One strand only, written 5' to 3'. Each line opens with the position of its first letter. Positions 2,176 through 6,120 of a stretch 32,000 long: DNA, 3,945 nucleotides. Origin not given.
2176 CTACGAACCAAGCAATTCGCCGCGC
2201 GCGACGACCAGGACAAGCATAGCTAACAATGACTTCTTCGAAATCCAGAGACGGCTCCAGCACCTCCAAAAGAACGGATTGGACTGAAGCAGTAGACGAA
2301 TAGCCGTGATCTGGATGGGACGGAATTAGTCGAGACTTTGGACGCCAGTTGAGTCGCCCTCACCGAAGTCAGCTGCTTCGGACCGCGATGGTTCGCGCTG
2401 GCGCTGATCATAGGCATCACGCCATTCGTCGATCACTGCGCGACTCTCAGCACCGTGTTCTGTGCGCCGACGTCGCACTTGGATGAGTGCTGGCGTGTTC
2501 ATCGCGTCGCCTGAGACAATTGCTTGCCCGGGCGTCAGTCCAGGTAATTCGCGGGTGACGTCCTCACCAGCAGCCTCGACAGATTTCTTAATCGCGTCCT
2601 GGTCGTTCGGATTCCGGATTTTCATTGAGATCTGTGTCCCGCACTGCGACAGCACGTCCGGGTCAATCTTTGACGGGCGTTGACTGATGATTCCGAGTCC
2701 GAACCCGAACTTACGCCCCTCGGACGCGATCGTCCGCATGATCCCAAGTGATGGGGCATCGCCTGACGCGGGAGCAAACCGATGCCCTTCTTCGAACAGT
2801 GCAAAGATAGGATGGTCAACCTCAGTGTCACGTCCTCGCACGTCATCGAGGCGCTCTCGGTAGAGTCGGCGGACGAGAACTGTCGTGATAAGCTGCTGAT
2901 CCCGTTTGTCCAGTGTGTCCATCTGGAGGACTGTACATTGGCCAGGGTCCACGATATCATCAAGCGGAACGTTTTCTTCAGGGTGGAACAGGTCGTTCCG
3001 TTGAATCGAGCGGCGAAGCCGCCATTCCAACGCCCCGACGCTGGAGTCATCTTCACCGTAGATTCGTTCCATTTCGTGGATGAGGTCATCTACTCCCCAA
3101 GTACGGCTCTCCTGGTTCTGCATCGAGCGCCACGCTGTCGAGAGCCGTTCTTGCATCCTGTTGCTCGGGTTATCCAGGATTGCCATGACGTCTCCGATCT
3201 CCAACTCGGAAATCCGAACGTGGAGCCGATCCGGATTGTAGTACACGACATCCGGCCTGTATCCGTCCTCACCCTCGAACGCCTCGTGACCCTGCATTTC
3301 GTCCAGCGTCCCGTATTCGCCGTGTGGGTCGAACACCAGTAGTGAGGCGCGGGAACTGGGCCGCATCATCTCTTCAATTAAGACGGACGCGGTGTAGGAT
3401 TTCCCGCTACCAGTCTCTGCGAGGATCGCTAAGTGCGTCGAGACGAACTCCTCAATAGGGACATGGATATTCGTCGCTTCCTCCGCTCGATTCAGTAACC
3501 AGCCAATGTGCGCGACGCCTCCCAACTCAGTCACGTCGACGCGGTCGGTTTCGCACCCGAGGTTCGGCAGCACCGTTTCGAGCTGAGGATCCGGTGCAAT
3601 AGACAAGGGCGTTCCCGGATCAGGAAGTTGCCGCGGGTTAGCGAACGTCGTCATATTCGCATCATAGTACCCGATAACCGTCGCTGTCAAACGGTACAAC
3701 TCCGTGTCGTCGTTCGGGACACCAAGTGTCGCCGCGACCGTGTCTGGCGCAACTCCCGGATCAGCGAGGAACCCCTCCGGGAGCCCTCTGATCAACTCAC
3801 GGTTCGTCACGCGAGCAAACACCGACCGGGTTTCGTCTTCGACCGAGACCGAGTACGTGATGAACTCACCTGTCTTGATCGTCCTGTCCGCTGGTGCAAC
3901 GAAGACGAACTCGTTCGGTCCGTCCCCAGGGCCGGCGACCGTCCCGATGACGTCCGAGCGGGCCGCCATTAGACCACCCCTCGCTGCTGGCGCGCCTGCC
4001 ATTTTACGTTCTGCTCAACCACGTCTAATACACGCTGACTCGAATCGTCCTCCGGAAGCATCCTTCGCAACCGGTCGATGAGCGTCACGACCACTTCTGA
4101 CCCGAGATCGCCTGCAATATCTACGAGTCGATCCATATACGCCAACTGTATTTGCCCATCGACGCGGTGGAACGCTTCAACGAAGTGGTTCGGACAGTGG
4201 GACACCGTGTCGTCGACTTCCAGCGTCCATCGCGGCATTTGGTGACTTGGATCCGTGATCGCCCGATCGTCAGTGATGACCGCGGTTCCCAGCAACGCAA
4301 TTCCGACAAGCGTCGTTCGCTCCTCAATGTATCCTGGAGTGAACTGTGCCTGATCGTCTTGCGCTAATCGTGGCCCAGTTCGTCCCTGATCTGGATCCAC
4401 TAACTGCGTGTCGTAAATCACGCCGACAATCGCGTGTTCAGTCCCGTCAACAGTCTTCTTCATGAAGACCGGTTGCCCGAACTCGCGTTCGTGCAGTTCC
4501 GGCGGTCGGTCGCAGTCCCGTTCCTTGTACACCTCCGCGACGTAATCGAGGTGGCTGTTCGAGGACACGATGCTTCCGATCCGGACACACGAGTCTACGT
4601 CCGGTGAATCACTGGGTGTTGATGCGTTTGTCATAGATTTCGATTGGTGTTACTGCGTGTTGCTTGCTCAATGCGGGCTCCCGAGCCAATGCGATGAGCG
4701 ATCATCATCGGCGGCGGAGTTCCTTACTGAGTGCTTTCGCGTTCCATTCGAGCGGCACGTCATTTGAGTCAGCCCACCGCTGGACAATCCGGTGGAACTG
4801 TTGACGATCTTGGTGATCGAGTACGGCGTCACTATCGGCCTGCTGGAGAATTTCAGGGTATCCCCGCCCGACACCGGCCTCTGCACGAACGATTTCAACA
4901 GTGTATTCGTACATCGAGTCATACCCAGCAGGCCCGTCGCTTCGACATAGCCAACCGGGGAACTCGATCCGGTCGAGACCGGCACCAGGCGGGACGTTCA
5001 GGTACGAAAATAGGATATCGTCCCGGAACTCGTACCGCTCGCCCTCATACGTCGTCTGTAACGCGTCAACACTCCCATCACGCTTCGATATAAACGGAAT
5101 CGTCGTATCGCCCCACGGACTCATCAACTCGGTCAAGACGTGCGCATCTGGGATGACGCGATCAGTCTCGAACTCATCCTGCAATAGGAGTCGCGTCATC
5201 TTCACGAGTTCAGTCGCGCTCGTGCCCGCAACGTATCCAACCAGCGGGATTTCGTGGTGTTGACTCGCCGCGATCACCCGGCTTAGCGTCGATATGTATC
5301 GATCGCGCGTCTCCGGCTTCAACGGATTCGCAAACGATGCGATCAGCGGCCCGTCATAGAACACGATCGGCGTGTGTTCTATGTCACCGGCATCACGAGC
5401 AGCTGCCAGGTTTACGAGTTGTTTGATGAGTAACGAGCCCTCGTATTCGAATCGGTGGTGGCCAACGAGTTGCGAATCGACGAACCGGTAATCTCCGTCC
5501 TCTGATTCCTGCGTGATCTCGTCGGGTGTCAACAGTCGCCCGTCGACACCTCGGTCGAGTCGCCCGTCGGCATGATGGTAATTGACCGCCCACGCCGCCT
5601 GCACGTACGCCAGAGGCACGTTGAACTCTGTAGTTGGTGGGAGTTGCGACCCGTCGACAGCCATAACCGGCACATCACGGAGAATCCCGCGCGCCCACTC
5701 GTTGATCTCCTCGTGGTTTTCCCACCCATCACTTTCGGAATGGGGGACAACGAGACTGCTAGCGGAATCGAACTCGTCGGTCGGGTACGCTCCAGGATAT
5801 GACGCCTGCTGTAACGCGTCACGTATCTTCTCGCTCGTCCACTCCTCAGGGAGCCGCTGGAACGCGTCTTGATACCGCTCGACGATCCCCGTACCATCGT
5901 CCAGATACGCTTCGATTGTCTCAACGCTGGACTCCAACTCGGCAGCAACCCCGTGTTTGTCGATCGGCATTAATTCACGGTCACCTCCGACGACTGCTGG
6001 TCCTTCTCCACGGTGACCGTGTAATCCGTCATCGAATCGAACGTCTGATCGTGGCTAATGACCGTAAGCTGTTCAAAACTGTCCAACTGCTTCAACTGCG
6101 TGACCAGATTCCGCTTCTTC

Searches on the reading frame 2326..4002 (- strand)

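Call 8: search_protein_families(library=pfam, proteins=[window:2326-4002:-], max_evalue=0.01)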
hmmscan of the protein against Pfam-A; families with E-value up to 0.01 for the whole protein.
window:2326-4002:- (558 aa): 2 families
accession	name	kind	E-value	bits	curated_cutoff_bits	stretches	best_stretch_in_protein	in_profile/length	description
PF01935.23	DUF87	-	6.4e-38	131.5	23.2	1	165-380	2-220/220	Helicase HerA, central domain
PF05872.18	HerA_C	-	0.00083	18.5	22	1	430-509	289-375/502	Helicase HerA-like C-terminal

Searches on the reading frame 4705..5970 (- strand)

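Call 8: search_protein_families(library=pfam, proteins=[window:4705-5970:-], max_evalue=0.01)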
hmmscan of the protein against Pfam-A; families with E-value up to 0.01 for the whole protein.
window:4705-5970:- (421 aa): 1 family
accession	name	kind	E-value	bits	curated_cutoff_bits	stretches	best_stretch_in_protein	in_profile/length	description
PF09376.16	NurA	-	1.3e-21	77.7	21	1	102-383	3-253/254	NurA domain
